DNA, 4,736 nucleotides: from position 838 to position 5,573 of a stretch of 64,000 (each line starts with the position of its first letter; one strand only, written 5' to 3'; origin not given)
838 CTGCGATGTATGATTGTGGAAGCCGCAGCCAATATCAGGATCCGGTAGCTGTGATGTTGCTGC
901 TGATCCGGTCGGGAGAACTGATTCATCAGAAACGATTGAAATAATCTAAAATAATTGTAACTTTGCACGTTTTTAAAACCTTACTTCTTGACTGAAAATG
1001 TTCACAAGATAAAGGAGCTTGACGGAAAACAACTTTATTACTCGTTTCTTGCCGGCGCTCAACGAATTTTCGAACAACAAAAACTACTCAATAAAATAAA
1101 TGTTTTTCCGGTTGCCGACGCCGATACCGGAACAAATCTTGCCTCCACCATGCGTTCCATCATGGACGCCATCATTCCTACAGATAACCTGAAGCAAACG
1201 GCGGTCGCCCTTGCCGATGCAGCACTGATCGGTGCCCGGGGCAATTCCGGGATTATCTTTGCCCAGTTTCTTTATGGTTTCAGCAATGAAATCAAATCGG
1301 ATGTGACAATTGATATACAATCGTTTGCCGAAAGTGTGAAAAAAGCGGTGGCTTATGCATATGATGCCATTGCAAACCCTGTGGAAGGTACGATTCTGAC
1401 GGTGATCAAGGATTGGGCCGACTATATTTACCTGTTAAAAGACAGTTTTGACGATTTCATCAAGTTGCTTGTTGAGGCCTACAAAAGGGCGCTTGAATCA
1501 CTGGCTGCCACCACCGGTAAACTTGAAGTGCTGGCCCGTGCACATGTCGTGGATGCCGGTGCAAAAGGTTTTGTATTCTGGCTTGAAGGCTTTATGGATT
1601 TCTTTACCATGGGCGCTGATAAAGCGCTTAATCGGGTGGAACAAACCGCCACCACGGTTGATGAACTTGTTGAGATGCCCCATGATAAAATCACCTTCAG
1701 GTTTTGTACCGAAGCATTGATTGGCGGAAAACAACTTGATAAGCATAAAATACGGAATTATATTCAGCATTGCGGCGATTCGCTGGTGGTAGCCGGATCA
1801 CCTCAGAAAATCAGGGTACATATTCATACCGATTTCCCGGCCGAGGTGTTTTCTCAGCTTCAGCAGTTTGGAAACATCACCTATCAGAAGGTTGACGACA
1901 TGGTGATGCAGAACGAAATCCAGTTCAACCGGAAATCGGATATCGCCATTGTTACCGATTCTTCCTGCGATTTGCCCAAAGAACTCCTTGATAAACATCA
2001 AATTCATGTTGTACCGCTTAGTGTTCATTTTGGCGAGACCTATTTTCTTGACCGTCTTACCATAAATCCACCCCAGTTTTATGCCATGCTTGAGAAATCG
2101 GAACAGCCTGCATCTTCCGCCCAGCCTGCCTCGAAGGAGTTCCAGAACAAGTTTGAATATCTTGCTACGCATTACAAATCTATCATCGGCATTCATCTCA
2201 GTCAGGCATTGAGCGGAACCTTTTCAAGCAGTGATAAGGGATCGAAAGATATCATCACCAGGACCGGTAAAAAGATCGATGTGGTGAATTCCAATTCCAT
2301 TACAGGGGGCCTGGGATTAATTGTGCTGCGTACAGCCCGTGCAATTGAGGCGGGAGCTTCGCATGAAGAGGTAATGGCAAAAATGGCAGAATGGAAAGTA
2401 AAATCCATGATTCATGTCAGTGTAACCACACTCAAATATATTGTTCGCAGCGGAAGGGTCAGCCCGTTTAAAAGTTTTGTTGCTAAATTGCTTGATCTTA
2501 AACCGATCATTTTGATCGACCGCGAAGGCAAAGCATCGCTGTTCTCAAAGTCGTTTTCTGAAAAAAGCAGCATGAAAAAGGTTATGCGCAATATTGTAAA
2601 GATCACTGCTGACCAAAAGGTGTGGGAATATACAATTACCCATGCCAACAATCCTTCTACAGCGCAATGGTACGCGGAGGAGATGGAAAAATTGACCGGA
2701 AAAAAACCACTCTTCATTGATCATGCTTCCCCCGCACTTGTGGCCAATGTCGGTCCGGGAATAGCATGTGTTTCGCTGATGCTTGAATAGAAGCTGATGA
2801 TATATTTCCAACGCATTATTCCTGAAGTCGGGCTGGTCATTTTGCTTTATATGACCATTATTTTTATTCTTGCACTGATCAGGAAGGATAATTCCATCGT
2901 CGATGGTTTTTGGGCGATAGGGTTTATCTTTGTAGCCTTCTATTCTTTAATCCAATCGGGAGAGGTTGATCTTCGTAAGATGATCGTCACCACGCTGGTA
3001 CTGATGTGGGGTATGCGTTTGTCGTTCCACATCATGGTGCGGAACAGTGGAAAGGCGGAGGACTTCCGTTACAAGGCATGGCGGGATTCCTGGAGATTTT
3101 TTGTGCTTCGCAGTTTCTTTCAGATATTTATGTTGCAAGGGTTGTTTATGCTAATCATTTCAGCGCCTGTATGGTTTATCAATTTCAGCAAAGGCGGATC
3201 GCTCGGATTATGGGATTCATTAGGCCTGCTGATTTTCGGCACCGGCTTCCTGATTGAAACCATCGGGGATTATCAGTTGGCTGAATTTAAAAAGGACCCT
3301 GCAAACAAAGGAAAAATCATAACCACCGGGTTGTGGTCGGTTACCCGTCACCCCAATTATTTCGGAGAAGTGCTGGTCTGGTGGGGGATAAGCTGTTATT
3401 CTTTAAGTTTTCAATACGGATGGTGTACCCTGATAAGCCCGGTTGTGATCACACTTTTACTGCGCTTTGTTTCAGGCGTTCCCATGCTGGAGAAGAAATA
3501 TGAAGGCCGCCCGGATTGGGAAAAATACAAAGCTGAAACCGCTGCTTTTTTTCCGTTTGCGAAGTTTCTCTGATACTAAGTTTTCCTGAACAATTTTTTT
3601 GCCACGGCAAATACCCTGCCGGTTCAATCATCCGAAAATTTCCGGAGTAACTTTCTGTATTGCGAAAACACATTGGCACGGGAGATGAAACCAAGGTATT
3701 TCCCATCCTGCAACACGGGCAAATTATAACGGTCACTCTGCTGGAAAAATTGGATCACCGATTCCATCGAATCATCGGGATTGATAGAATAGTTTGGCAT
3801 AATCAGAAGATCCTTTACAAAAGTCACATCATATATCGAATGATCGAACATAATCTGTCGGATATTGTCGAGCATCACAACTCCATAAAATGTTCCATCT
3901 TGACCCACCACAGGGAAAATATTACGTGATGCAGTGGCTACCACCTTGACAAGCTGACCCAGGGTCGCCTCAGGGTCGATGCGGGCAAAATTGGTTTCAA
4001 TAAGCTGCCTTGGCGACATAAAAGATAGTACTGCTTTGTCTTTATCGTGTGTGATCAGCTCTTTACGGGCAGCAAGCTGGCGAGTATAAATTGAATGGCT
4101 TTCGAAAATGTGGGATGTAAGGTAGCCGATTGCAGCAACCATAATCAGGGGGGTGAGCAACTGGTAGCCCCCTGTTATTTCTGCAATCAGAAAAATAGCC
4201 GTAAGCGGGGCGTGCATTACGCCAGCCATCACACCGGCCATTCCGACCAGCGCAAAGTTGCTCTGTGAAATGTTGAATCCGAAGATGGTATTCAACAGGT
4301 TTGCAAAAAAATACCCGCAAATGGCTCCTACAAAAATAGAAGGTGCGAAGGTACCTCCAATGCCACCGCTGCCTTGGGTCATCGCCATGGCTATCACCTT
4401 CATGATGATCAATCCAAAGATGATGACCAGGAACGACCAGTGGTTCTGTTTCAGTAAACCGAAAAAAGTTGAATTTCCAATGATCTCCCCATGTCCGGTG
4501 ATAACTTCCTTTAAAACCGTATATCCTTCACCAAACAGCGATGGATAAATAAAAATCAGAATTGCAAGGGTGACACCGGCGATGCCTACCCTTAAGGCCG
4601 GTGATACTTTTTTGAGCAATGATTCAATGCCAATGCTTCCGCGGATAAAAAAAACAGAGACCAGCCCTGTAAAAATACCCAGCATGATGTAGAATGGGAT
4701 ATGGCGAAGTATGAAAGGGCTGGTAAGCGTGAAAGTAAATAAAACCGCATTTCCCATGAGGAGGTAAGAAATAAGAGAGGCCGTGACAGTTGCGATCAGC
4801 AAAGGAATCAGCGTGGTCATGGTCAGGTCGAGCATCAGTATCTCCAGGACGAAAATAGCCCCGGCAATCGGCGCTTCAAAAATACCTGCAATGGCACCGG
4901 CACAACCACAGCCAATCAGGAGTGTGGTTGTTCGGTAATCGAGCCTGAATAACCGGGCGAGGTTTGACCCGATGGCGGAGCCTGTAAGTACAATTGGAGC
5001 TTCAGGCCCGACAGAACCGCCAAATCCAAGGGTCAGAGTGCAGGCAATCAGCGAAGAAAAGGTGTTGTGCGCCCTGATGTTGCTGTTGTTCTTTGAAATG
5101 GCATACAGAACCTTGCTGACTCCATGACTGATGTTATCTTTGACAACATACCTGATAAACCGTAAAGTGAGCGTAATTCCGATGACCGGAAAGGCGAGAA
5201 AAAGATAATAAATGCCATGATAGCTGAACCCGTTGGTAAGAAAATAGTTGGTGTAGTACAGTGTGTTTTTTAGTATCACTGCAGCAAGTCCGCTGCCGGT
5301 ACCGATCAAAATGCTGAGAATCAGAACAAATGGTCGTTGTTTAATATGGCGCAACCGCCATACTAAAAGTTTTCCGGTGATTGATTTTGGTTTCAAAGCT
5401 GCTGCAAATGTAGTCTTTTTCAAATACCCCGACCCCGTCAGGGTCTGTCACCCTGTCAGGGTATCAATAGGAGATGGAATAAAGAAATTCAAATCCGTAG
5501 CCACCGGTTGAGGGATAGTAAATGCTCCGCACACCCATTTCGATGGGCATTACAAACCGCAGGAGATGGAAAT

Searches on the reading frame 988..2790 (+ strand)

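Call 36: search_protein_families(library=pfam, proteins=[window:988-2790:+])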
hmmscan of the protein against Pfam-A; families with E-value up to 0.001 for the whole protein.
window:988-2790:+ (600 aa): 3 families
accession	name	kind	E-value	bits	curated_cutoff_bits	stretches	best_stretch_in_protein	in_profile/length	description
PF02645.21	DegV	-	2.2e-66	224.5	27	1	319-597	2-277/280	Uncharacterised protein, DegV family COG1307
PF02734.22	Dak2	-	1.1e-33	117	27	1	41-203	1-173/174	DAK2 domain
PF21645.3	FakA-like_M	-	2.6e-20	72.5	24.9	1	237-310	2-78/80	Fatty acid kinase subunit A-like, middle domain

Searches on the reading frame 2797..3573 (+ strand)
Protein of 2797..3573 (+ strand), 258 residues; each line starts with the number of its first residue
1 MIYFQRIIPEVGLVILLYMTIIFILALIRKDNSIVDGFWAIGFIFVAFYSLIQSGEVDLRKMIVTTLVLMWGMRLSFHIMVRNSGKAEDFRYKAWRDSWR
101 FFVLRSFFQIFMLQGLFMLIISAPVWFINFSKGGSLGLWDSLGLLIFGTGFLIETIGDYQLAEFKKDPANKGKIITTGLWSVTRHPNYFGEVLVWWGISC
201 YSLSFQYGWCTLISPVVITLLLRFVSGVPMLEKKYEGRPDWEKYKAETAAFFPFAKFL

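Call 36: search_protein_families(library=pfam, proteins=[window:2797-3573:+])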
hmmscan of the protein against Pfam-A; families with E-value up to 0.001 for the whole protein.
window:2797-3573:+ (258 aa): 4 families
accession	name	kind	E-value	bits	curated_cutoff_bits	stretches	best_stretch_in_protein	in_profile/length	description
PF06966.17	DUF1295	-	1.2e-70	238.1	20.4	1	23-248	2-235/235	Protein of unknown function (DUF1295)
PF02544.21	Steroid_dh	-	1.5e-07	32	22.6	1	141-206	43-108/150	3-oxo-5-alpha-steroid 4-dehydrogenase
PF04191.18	PEMT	-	2.4e-07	31.6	25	1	142-236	5-103/105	Phospholipid methyltransferase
PF04140.19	ICMT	-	2.9e-05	24.8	24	1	170-222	31-82/95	Isoprenylcysteine carboxyl methyltransferase (ICMT) family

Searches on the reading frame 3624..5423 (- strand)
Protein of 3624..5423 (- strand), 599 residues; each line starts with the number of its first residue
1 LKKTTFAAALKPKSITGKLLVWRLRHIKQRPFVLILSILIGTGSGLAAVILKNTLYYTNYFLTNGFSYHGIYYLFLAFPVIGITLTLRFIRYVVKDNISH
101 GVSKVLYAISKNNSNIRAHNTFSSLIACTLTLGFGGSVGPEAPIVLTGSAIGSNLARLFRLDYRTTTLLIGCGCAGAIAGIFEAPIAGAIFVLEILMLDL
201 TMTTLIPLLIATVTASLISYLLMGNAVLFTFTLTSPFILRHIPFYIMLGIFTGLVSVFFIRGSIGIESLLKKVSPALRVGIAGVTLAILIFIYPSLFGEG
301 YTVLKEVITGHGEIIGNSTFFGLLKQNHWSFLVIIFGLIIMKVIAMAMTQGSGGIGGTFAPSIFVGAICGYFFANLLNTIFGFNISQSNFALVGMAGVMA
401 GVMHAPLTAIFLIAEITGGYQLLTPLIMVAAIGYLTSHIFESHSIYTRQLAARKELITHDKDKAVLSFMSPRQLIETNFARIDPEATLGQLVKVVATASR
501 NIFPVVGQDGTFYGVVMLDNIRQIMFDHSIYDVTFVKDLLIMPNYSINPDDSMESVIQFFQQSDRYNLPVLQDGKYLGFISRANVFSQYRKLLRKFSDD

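Call 15: search_protein_families(library=pfam, proteins=[window:3624-5423:-])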
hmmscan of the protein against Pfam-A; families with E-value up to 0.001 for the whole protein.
window:3624-5423:- (599 aa): 2 families
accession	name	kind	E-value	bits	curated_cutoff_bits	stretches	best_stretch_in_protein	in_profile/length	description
PF00654.25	Voltage_CLC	-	4.7e-76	256.6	24.8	1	89-437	8-345/346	Voltage gated chloride channel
PF00571.33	CBS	-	1.7e-10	41.5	24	1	536-587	1-53/57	CBS domain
